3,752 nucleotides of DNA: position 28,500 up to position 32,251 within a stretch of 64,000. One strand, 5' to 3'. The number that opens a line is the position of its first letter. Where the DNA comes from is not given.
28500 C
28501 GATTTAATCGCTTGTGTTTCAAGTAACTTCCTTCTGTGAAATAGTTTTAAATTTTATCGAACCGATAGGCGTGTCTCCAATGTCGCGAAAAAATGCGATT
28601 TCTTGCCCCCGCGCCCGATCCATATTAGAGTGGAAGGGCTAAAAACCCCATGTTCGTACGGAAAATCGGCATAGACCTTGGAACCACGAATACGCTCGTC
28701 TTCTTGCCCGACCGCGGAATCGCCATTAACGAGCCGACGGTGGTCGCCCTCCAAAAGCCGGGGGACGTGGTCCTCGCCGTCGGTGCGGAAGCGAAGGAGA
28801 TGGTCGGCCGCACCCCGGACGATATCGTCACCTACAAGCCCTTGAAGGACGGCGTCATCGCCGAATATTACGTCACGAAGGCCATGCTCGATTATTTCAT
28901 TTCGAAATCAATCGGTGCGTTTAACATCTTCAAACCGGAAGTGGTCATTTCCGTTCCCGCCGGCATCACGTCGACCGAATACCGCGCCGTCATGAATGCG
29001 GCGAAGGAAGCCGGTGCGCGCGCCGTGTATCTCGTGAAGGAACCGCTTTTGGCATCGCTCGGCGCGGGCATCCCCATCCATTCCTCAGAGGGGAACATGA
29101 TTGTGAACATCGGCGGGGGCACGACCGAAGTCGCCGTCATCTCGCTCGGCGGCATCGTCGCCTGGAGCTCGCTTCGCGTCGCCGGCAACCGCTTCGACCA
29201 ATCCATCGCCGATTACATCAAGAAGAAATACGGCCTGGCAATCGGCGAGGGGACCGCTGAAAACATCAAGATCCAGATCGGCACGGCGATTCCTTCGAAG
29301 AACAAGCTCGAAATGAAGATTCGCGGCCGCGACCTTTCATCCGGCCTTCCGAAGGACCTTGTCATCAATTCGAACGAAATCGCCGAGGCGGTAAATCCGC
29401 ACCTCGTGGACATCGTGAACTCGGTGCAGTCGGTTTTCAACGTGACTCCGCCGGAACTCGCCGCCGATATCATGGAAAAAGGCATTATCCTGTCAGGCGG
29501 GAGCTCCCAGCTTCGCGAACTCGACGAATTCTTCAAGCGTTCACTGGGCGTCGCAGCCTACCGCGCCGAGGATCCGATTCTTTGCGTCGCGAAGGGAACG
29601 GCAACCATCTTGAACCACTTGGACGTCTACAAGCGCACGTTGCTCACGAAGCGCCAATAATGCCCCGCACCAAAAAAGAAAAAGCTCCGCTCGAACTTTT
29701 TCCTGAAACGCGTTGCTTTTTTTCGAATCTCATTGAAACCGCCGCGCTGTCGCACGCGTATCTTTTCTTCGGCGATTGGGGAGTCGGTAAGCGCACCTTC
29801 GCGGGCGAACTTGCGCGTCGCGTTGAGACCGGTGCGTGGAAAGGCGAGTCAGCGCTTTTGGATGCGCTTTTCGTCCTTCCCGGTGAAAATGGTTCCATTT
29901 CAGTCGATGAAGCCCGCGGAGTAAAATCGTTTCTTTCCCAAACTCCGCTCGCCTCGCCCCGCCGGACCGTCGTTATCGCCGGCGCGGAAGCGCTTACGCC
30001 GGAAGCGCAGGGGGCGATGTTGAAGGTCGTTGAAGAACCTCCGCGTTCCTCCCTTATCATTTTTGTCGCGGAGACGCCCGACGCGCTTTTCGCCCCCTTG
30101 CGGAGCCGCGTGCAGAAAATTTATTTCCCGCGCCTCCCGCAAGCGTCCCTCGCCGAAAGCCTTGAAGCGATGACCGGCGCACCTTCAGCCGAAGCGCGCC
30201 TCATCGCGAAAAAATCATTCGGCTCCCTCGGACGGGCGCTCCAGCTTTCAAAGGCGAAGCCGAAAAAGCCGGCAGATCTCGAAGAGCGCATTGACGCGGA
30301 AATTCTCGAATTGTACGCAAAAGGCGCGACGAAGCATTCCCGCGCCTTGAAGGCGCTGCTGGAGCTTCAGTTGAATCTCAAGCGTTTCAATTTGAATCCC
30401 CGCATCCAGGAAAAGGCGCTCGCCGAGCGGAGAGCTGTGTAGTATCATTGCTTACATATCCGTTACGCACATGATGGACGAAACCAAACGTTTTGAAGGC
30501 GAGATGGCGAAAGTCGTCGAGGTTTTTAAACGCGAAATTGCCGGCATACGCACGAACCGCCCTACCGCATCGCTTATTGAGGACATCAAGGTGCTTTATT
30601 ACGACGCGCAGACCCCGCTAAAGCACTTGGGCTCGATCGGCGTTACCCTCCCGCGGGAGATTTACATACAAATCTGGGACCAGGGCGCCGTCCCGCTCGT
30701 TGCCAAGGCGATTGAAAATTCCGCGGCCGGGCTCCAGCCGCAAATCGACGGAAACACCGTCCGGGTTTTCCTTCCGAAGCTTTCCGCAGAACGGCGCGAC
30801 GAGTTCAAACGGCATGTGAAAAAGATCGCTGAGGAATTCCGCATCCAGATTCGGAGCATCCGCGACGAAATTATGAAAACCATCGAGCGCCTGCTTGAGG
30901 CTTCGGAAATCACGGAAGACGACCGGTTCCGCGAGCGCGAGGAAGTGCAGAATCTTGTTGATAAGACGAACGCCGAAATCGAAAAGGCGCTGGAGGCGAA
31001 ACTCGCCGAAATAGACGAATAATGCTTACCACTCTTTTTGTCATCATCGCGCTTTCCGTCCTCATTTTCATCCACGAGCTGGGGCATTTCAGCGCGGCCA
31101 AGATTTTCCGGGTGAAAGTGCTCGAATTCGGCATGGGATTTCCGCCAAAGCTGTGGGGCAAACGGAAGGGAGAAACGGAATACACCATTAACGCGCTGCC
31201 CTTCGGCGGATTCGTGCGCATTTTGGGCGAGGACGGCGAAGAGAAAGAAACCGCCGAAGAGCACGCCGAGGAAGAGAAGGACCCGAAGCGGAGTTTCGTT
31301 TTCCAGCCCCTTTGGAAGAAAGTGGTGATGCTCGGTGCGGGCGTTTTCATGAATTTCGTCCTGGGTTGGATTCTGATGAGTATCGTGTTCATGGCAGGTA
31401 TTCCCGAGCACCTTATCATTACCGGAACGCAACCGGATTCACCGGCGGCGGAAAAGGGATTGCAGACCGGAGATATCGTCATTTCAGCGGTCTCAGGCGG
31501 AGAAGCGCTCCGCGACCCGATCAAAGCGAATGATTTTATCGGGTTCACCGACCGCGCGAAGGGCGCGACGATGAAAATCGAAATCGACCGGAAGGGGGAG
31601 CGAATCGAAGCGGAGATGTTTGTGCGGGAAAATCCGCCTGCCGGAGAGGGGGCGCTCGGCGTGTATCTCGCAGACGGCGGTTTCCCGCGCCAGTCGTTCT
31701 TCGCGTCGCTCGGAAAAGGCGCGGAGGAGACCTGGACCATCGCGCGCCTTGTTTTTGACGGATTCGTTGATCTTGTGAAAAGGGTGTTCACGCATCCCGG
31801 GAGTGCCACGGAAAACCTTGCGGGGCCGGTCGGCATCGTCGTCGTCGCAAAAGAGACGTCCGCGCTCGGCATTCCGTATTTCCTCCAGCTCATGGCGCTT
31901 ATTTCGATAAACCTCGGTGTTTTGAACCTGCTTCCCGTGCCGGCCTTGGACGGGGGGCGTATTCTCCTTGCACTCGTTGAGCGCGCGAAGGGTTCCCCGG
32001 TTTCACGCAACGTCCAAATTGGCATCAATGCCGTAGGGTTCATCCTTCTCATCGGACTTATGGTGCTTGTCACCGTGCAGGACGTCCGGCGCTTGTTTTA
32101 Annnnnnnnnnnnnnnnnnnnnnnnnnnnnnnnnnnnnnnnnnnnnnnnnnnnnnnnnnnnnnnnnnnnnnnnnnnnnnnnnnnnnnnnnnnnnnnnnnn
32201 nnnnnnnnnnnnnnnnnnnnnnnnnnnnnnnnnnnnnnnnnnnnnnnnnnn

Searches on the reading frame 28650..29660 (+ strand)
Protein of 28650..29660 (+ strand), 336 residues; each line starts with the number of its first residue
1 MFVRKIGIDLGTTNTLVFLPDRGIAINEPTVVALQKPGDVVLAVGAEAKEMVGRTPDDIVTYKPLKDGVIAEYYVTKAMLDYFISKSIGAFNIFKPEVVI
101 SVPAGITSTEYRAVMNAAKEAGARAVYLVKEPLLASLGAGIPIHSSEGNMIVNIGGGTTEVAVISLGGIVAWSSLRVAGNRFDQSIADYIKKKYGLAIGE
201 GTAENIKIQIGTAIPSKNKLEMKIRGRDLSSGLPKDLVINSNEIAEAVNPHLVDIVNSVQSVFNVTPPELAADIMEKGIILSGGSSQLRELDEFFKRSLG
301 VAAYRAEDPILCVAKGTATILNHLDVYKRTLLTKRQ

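Call 78: search_protein_families(library=pfam, proteins=[window:28650-29660:+], max_evalue=0.0001)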
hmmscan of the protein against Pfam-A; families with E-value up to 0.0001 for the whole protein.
window:28650-29660:+ (336 aa): 4 families
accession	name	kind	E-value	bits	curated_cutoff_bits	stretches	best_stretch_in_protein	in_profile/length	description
PF06723.19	MreB_Mbl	-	3.5e-126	420.9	27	1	5-327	3-325/327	MreB/Mbl protein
PF14450.12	FtsA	-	6.2e-12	46.4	31.8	1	151-305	2-109/127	Cell division protein FtsA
PF00012.26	HSP70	-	1e-11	44.3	20.6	1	97-319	135-370/599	Hsp70 protein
PF00022.25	Actin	-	1.4e-06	27.7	27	0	29-193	31-190/410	Actin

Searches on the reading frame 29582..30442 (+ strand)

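Call 78: search_protein_families(library=pfam, proteins=[window:29582-30442:+], max_evalue=0.0001)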
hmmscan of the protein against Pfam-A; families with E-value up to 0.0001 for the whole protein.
window:29582-30442:+ (286 aa): 1 family
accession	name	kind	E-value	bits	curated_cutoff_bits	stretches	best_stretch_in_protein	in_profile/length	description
PF13177.12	DNA_pol3_delta2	-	1.8e-24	87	27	1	46-185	8-160/161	DNA polymerase III, delta subunit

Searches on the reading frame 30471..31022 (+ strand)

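Call 78: search_protein_families(library=pfam, proteins=[window:30471-31022:+], max_evalue=0.0001)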
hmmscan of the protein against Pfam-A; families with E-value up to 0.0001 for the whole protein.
window:30471-31022:+ (183 aa): 1 family
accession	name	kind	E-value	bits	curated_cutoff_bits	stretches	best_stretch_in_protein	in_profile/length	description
PF01765.24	RRF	-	4.2e-46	157.2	29.7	1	19-181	1-163/164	Ribosome recycling factor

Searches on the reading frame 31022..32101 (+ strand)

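Call 78: search_protein_families(library=pfam, proteins=[window:31022-32101:+], max_evalue=0.0001)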
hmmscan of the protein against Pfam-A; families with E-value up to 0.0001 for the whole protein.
window:31022-32101:+ (359 aa): 1 family
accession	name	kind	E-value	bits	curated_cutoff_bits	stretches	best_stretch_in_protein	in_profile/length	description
PF02163.28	Peptidase_M50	-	2.2e-60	204.2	27.2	1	7-345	2-220/221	Peptidase family M50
